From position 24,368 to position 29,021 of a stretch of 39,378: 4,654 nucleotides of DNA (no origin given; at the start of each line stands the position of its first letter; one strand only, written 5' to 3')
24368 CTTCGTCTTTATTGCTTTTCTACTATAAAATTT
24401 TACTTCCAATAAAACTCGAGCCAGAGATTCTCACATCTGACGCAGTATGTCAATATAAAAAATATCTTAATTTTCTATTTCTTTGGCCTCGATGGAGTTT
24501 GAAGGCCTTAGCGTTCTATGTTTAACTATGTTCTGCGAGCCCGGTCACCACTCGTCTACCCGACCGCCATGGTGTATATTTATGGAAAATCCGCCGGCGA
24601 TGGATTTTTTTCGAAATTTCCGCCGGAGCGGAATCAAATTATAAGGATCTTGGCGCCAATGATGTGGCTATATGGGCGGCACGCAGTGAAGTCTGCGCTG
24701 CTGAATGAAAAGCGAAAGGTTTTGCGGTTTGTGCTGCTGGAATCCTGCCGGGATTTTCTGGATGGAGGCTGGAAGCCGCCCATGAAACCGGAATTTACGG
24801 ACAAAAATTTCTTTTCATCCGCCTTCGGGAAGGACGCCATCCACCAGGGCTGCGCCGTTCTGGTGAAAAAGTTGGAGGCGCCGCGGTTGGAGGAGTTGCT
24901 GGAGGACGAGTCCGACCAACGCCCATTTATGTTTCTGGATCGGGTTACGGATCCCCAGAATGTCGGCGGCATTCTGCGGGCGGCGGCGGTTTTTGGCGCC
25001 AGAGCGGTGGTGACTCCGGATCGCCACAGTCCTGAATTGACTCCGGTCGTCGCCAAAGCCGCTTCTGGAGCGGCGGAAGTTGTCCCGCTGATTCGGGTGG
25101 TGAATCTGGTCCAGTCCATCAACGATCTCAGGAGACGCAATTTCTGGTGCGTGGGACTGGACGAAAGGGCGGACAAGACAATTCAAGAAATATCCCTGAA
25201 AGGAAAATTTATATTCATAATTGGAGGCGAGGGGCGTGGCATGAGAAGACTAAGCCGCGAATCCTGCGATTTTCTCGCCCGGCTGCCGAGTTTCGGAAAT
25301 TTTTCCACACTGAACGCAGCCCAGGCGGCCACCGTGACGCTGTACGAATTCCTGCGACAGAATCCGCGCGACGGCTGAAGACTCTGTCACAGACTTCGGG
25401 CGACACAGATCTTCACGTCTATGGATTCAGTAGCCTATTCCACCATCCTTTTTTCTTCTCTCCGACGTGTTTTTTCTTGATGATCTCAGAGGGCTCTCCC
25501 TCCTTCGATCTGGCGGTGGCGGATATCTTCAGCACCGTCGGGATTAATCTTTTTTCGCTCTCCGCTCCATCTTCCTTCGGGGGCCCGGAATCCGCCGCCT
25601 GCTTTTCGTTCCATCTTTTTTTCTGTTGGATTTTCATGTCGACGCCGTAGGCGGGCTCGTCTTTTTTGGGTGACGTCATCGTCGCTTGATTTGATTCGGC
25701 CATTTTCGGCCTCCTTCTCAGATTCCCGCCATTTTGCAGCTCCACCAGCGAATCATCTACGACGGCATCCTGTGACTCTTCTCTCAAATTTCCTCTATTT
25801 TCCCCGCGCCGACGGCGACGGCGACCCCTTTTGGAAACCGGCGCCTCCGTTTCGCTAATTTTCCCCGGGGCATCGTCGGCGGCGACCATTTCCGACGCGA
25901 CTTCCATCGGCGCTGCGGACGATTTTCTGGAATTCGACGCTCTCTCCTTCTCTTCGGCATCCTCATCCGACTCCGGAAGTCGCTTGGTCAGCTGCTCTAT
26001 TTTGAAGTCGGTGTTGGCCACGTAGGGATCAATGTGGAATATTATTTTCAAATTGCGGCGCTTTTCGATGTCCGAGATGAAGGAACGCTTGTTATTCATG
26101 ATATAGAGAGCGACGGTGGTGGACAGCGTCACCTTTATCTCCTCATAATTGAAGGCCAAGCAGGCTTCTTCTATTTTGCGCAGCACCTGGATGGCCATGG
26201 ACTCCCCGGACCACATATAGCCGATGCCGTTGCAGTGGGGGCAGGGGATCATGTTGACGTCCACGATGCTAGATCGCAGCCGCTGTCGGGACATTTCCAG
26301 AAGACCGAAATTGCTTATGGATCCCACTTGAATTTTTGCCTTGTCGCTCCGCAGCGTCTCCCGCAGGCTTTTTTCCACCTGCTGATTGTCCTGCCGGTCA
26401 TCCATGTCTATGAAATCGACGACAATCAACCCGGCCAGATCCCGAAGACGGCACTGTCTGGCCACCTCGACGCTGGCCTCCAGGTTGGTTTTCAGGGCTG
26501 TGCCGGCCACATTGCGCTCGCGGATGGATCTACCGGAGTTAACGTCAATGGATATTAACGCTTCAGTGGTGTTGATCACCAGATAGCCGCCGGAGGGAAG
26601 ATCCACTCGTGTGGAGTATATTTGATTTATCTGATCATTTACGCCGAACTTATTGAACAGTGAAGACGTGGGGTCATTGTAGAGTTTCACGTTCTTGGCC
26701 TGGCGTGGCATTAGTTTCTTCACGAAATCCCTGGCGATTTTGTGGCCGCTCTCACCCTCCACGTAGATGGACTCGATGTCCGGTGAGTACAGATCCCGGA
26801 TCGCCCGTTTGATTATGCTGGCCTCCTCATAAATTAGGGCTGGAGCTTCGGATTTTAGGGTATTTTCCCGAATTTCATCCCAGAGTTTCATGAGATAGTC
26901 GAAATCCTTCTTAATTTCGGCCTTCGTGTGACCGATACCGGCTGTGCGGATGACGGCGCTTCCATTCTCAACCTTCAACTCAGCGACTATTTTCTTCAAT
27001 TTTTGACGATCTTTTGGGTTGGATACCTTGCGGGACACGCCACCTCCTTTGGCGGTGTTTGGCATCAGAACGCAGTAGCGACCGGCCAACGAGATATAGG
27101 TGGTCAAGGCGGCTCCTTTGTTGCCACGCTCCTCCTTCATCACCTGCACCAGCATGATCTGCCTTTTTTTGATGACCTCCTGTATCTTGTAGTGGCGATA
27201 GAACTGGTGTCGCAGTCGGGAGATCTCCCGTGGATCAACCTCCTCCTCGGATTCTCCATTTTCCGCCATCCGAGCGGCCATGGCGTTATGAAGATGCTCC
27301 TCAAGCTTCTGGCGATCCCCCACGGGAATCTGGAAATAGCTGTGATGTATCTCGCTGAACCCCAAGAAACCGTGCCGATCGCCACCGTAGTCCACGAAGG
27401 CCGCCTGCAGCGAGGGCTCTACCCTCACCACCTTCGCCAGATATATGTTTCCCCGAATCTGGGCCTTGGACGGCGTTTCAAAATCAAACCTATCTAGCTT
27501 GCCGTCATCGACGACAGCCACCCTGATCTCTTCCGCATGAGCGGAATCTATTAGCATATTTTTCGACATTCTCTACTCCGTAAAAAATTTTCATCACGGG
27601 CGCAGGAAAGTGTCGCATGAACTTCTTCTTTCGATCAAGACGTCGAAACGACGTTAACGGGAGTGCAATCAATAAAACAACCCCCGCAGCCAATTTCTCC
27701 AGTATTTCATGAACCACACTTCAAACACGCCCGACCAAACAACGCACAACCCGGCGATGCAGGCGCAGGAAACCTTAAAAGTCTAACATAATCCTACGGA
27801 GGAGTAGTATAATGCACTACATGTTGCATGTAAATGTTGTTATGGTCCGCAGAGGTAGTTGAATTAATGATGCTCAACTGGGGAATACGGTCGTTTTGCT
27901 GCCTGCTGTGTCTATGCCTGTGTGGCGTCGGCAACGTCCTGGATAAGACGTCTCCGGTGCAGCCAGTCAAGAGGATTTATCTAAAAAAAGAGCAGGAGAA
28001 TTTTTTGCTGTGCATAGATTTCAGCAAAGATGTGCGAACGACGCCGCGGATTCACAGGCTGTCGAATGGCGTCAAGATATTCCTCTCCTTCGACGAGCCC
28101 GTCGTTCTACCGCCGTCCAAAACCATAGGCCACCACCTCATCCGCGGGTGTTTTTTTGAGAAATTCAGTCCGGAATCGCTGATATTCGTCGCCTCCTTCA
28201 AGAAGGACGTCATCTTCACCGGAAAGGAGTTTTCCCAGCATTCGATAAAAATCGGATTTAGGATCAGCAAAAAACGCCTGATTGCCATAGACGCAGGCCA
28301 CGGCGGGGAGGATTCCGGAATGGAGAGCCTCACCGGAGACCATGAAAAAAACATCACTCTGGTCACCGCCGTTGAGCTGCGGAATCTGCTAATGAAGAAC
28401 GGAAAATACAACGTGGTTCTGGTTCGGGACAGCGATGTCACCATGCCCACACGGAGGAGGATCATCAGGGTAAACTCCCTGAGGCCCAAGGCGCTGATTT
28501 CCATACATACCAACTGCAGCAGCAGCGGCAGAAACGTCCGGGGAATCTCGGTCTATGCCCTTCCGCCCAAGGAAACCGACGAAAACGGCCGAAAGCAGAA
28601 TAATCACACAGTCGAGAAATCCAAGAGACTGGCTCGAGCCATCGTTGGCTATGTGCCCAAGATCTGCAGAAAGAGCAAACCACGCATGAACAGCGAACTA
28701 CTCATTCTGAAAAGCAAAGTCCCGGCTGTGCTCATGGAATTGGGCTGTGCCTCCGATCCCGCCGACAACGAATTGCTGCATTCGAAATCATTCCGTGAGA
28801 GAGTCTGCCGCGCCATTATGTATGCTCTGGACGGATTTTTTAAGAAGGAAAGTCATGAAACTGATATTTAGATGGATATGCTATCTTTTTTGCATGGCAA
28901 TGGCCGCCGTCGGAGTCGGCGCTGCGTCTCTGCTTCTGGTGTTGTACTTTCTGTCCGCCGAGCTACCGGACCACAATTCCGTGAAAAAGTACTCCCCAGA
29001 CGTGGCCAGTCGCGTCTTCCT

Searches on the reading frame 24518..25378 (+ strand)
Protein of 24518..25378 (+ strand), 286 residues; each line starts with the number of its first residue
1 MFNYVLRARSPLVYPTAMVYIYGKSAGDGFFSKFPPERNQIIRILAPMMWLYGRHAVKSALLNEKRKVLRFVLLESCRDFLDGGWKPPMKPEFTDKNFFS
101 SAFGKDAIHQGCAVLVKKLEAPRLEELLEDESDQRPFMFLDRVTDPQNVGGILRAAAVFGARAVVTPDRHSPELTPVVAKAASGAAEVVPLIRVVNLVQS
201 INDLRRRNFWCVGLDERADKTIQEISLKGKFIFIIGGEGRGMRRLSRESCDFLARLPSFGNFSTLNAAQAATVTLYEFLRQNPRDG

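Call 25: search_protein_families(library=pfam, proteins=[window:24518-25378:+], max_evalue=0.001)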
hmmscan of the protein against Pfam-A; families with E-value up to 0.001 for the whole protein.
window:24518-25378:+ (286 aa): 1 family
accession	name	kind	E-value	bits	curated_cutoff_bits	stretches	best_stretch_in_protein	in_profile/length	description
PF00588.24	SpoU_methylase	-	2.3e-32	112.5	29.7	1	138-276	4-142/142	SpoU rRNA Methylase family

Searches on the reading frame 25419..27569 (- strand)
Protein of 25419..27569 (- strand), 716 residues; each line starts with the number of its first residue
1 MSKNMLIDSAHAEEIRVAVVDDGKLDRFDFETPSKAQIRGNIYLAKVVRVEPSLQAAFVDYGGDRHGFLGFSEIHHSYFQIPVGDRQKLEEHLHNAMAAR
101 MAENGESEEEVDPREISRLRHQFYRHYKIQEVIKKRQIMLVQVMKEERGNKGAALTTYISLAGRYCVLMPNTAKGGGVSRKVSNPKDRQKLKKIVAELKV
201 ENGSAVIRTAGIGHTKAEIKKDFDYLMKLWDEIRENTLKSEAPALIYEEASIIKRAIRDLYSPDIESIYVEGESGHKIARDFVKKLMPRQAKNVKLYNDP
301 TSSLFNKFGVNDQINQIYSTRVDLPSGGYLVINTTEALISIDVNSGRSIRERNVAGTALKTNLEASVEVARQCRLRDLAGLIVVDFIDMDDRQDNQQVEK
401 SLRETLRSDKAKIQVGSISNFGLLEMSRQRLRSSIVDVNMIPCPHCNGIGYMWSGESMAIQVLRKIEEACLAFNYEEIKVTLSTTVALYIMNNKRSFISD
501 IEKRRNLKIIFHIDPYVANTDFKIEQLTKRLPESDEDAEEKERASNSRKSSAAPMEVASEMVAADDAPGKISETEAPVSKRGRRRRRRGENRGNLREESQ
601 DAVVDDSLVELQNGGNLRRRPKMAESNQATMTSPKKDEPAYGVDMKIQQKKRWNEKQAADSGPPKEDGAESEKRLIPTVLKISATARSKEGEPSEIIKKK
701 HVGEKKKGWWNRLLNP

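Call 25: search_protein_families(library=pfam, proteins=[window:25419-27569:-], max_evalue=0.001)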
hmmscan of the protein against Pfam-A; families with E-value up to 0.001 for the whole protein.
window:25419-27569:- (716 aa): 3 families
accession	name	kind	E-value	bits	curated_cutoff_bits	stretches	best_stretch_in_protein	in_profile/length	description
PF10150.14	RNase_E_G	-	2.5e-96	322.7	25.5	1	160-430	1-269/270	Ribonuclease E/G family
PF20833.2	RNase_E_G_Thio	-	1.3e-24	86.6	26.8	1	442-526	1-85/86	RNase E/G, Thioredoxin-like domain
PF00575.29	S1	-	0.00022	22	22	0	40-89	5-57/74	S1 RNA binding domain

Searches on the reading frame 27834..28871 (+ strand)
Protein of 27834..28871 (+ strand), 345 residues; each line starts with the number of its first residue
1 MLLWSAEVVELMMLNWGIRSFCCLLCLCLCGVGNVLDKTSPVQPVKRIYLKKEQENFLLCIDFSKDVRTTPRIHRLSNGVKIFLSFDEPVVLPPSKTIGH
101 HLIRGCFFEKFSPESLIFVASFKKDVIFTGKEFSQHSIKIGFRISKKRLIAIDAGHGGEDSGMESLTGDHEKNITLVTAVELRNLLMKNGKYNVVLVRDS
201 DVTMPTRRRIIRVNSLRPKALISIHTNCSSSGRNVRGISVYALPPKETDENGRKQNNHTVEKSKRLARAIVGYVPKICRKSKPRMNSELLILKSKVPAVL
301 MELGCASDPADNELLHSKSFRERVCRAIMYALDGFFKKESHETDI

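Call 26: search_protein_families(library=pfam, proteins=[window:27834-28871:+], max_evalue=0.001)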
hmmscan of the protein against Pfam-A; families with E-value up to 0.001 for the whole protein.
window:27834-28871:+ (345 aa): 1 family
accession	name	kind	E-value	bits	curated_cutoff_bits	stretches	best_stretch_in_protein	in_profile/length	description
PF01520.23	Amidase_3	-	1.5e-33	116.7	27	1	150-332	1-172/174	N-acetylmuramoyl-L-alanine amidase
